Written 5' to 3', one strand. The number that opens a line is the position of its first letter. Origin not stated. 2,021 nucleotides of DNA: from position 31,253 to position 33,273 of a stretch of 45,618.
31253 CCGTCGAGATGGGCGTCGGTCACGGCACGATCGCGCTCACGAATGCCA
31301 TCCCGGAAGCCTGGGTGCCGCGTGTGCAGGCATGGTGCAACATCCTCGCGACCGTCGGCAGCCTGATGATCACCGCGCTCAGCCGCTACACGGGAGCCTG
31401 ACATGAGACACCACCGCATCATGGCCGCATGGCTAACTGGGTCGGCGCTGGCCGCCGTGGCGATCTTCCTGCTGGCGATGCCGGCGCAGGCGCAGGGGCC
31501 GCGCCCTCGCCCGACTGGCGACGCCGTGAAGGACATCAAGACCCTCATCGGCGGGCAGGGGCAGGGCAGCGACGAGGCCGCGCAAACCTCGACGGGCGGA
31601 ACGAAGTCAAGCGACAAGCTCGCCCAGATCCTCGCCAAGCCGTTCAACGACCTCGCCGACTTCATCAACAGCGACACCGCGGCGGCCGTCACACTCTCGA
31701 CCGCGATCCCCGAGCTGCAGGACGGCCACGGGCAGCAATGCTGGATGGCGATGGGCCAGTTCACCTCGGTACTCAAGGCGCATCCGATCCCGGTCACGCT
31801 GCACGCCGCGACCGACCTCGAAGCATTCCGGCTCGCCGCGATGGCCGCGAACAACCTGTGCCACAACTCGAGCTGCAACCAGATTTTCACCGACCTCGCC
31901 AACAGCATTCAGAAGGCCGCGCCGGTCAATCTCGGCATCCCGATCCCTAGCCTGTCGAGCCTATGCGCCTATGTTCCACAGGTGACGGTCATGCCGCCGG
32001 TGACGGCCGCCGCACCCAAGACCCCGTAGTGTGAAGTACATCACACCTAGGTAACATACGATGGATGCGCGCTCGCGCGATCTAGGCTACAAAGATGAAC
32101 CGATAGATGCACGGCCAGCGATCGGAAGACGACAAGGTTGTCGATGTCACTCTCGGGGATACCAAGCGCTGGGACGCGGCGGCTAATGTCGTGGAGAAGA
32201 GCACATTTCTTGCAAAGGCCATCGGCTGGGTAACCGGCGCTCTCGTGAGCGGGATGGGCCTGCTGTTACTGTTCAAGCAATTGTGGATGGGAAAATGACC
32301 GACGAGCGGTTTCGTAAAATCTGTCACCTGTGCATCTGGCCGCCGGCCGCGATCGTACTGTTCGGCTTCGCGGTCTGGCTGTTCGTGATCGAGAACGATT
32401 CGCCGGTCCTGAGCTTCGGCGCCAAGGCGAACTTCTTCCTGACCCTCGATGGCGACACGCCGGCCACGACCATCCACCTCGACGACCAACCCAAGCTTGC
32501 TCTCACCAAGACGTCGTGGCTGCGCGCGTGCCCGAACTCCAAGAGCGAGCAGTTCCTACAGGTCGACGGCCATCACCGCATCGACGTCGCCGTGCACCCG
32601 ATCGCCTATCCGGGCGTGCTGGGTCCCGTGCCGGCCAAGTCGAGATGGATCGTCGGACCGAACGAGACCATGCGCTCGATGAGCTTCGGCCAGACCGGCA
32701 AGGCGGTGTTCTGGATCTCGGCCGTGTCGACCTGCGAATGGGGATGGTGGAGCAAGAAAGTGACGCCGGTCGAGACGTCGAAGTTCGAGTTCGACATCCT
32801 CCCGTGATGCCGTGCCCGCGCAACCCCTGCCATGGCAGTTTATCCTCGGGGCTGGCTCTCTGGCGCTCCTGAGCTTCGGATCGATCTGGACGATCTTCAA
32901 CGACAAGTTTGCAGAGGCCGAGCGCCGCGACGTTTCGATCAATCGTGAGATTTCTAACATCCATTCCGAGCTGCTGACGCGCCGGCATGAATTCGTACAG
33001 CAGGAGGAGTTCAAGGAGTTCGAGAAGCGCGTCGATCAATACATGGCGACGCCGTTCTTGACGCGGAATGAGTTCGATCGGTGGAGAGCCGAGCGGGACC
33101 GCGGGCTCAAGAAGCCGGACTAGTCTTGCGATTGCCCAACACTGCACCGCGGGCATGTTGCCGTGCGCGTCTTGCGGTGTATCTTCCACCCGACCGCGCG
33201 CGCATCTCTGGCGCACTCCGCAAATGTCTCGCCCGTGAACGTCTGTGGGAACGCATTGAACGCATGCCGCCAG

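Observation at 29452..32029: Lysis cassette carries an SGNH esterase and a class-3 lipase where spanins would be expected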

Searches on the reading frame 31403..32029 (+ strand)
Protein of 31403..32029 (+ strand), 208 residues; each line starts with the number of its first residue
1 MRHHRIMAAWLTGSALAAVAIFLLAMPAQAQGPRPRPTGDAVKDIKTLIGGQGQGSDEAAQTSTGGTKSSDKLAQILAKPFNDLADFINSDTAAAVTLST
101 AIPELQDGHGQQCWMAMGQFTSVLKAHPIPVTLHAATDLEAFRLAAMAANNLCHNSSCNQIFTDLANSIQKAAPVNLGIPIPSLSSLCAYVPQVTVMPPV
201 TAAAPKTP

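Call 3: search_protein_families(library=pfam, proteins=[window:31403-32029:+], max_evalue=1)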
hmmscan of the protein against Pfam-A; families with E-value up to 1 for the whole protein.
window:31403-32029:+ (208 aa): 1 family
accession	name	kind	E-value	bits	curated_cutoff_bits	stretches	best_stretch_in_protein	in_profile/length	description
PF04956.18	TrbC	-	0.035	14.7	27.9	1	13-51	13-50/98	TrbC/VIRB2 pilin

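Call 4: search_protein_families(library=phrogs, proteins=[window:31403-32029:+], max_evalue=0.1)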
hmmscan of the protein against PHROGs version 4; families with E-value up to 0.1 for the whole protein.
window:31403-32029:+ (208 aa): 0 families

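Call 5: search_protein_families(library=ncbifam, proteins=[window:31403-32029:+], max_evalue=1)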
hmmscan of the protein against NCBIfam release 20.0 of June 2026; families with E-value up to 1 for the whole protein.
window:31403-32029:+ (208 aa): 0 families

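Call 58: search_protein_representatives(protein=window:31403-32029:+)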
Query: 208 residues. Proteins with E-value up to 0.001 (for the whole library): 198; up to 1e-10: 170; up to 1e-30: 48. The best 150 are listed.
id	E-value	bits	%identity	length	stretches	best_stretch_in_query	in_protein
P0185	7.9e-78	277.4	74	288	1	22-205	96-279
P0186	3.5e-62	226.3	66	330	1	19-205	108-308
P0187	7.0e-55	202.5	60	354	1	26-206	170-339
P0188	2.3e-50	187.8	62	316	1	27-205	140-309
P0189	2.3e-49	184.5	54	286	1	14-208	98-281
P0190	2.6e-48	181.1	51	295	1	23-205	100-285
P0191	4.1e-46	173.9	54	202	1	19-207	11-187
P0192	1.4e-45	172.1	52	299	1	19-205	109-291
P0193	2.2e-45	171.5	51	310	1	6-205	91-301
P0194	1.1e-44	169.2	48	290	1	13-208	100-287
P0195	1.5e-44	168.8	50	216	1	8-206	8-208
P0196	7.4e-43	163.3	47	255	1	47-208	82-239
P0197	1.2e-42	162.6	49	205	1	12-204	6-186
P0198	1.2e-41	159.3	54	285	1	21-206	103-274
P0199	6.2e-41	157.0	49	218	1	15-205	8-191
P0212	1.0e-35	140.0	44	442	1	15-201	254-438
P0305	2.5e-19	86.5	41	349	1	78-206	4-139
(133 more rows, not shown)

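Call 60: search_protein_families(library=pfam, alignment_id=A4, max_evalue=0.001)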
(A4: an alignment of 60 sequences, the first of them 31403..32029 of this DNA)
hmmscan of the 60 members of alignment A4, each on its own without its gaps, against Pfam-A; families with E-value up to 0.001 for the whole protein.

A. member 1, window:31403-32029:+ (208 aa): 0 families

B. families by the number of members that match (of 60 scanned): 3 families
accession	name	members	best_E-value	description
PF23987.1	Phage_holin_10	8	8e-10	Bacteriophage holin Pam3 gp28 family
PF01764.32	Lipase_3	1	1.3e-15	Lipase (class 3)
PF07819.20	PGAP1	1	0.00084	PGAP1-like alpha/beta domain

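Call 65: list_cluster_members(proteins=[P0305, P0185, P0212])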
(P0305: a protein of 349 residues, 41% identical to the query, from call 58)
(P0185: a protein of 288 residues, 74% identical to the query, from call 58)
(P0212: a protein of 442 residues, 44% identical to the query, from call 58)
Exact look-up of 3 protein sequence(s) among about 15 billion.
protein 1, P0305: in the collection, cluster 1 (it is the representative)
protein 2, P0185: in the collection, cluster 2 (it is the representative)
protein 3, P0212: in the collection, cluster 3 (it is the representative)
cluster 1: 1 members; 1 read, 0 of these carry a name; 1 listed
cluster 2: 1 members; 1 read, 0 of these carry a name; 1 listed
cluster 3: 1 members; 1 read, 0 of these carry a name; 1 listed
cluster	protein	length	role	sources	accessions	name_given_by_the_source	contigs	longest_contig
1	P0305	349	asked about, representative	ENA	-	-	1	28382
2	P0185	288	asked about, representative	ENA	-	-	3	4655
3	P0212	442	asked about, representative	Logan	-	-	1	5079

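Call 66: find_encoding_contigs(protein=P0305, flank=7000, max_places=1)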
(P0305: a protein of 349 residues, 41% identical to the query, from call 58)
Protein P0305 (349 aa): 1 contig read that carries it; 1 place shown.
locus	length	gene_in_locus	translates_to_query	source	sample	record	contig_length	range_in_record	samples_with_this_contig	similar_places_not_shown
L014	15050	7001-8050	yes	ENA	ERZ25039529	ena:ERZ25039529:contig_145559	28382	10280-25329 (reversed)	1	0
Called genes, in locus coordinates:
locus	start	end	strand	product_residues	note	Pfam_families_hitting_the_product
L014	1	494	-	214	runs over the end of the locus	-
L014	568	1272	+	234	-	-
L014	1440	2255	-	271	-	-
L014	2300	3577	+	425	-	-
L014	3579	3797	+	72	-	-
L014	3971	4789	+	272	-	-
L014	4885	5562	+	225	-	-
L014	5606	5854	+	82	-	-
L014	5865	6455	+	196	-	PF08924:Rv2525c_GlyHyd-like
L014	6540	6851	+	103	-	-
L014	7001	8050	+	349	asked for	PF01764:Lipase_3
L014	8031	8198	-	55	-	-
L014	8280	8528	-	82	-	-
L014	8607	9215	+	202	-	PF12760:Zn_ribbon_IS1595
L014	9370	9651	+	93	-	-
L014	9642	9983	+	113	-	-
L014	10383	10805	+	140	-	PF01850:PIN (weak)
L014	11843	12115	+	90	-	-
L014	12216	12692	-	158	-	PF14216:DUF4326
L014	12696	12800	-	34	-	-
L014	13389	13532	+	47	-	-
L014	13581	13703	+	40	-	-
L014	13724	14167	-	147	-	-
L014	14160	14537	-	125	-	PF10686:YAcAr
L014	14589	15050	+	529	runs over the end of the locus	PF07992:Pyr_redox_2 (faint), PF17806:SO_alpha_A3, PF01571:GCV_T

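Call 67: predict_structure(alignment_id=A4)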
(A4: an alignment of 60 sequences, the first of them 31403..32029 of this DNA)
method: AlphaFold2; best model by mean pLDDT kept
length: 208 residues; sequences in the alignment: 60
mean_pLDDT: 79.2   pTM: 0.58
mean pLDDT of the five models: 79.2, 77.5, 77.4, 76.7, 75.3
residues with pLDDT >= 90: 88; 70-90: 63; 50-70: 38; < 50: 19
segments of 3 or more residues with pLDDT < 50: 1-4, 10-13, 56-63
pLDDT, mean of each block of 10 residues (from residue 1): 49 54 58 76 77 49 56 79 84 92 95 94 85 84 93 96 92 78 91 93 88
secondary structure, 60 per line:
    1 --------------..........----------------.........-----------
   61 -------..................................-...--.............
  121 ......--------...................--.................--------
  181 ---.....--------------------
elements in order: H15-24 H41-49 H68-101 H108-126 H135-153 H156-172 H184-188

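Call 70: find_related_loci(query=A4, collection=viral_contigs, flank=6000)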
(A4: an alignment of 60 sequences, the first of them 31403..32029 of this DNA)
Query A4 (208 aa) in viral_contigs; peptide patterns used: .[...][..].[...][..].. (x = any residue, [..] = any of these).
12 stretches matched a pattern; 9 encode a relative of the query (tblastn E <= 1e-3); 9 distinct loci.
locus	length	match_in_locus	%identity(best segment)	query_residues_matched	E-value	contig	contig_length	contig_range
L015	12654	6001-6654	67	1-208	3e-81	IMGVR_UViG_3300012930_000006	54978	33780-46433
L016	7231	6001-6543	54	16-194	6e-54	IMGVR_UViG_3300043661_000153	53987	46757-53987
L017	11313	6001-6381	64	67-194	9e-52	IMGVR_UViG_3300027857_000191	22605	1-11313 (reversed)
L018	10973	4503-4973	47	27-200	1e-46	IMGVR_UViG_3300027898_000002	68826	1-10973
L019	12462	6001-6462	49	45-201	8e-47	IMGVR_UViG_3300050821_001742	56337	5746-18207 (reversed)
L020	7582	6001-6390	62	72-201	2e-52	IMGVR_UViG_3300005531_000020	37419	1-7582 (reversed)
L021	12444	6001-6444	40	42-204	7e-37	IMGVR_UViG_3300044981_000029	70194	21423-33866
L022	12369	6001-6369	46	80-197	3e-28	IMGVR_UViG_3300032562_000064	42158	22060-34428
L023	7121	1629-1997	46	80-197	3e-28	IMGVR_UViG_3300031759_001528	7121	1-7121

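Call 71: fold_search(model_id=the predicted structure, library=pdb)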
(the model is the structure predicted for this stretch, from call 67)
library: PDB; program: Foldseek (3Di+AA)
matches with E <= 10: 114; with E <= 0.001: 0
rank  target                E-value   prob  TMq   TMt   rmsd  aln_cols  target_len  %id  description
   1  6zqb_UB               8.0e-01  0.14  0.17  0.09  25.0       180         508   10  Cryo-EM structure of the 90S pre-ribosome from Saccharomyces cerevisiae, state B2 (released 2020-09-23)
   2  7nkz_B                1.3e+00  0.35  0.21  0.14  11.2       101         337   15  Cryo-EM structure of the cytochrome bd oxidase from M. tuberculosis at 2.5 A resolution (released 2021-09-22)
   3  1qja_B                1.3e+00  0.16  0.19  0.18  17.7       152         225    9  14-3-3 ZETA/PHOSPHOPEPTIDE COMPLEX (MODE 2) (released 1999-09-15)
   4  6zqd_UB               2.0e+00  0.09  0.18  0.09  24.3       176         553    8  Cryo-EM structure of the 90S pre-ribosome from Saccharomyces cerevisiae, state Post-A1 (released 2020-09-23)
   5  4f7r_C                2.1e+00  0.16  0.22  0.20  17.6       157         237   10  Crystal structure of 14-3-3 protein from Giardia intestinalis (released 2013-05-22)
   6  5n6n_B                2.3e+00  0.14  0.21  0.19  18.1       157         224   10  CRYSTAL STRUCTURE OF THE 14-3-3:NEUTRAL TREHALASE NTH1 COMPLEX (released 2017-11-01)
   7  9jbe_B                2.6e+00  0.51  0.34  0.13   8.2       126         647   10  Cryo-EM structure of the human LYCHOS in complex with cholesterol and cholesteryl hemisuccinate in the contracted stat (released 2025-07-16)
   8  2c1j_A                2.9e+00  0.12  0.20  0.19  17.9       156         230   10  Molecular basis for the recognition of phosphorylated and phosphoacetylated histone H3 by 14-3-3 (released 2005-11-02)
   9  6bqt_B                2.9e+00  0.11  0.19  0.18  17.6       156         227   10  Complex of 14-3-3 theta with an IRSp53 peptide doubly-phosphorylated at T340 and T360 (released 2018-12-05)
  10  7exe_B                2.9e+00  0.09  0.19  0.18  17.5       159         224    9  Crystal structure of mouse 14-3-3zeta in complex with doubly phosphorylated ADAM22 peptide (released 2021-11-24)
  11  7mjq_G                3.0e+00  0.09  0.23  0.23  14.6       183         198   12  Vascular KATP channel: Kir6.1 SUR2B quatrefoil-like conformation 2 (released 2021-10-13)
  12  9fka_B                3.2e+00  0.20  0.21  0.14  11.2       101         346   15  Cryo-EM structure of the reduced cytochrome bd oxidase from M. tuberculosis (released 2025-02-12)
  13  6bcr_E                3.7e+00  0.10  0.19  0.18  15.4       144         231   12  Complex of 14-3-3 theta with an IRSp53 peptide phosphorylated at T340 (released 2018-10-24)
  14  7exe_A                3.9e+00  0.11  0.21  0.20  15.4       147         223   11  Crystal structure of mouse 14-3-3zeta in complex with doubly phosphorylated ADAM22 peptide (released 2021-11-24)
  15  8qt5_C                3.9e+00  0.11  0.22  0.19  17.4       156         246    8  Crystal structure of Arabidopsis thaliana 14-3-3 isoform lambda in complex with a phosphopeptide from the transcriptio (released 2023-10-25)
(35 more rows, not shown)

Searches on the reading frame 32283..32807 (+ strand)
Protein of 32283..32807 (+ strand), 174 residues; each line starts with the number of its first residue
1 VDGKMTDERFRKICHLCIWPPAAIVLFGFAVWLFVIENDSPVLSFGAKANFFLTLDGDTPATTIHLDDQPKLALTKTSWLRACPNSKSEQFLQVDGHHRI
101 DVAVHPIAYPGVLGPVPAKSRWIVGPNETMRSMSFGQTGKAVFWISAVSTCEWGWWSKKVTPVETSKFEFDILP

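Call 3: search_protein_families(library=pfam, proteins=[window:32283-32807:+], max_evalue=1)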
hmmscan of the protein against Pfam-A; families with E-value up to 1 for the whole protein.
window:32283-32807:+ (174 aa): 0 families

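Call 4: search_protein_families(library=phrogs, proteins=[window:32283-32807:+], max_evalue=0.1)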
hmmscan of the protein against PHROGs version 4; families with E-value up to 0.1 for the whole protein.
window:32283-32807:+ (174 aa): 0 families

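Call 5: search_protein_families(library=ncbifam, proteins=[window:32283-32807:+], max_evalue=1)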
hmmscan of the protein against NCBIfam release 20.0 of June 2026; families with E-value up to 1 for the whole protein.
window:32283-32807:+ (174 aa): 0 families

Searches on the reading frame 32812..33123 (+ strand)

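Call 3: search_protein_families(library=pfam, proteins=[window:32812-33123:+], max_evalue=1)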
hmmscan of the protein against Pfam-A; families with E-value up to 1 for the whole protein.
window:32812-33123:+ (103 aa): 2 families
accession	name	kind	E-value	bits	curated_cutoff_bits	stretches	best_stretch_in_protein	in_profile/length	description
PF14922.11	FWWh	-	0.03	14.7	25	1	22-82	48-109/150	Protein of unknown function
PF10270.14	MMgT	-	0.13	13.3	23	1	16-75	47-107/118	Membrane magnesium transporter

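Call 4: search_protein_families(library=phrogs, proteins=[window:32812-33123:+], max_evalue=0.1)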
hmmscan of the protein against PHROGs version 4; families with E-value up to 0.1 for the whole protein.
window:32812-33123:+ (103 aa): 1 family
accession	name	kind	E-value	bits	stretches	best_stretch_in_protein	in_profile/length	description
phrog_7090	-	unknown function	0.05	15.1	0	39-76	28-65/127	-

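Call 5: search_protein_families(library=ncbifam, proteins=[window:32812-33123:+], max_evalue=1)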
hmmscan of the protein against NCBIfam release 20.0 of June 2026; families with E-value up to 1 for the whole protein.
window:32812-33123:+ (103 aa): 1 family
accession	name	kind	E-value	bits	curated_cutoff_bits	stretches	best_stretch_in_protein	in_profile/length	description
NF049907.1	IncMemIncM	equivalog_domain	0.022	13.5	1000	1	41-88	160-207/562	inclusion membrane protein IncM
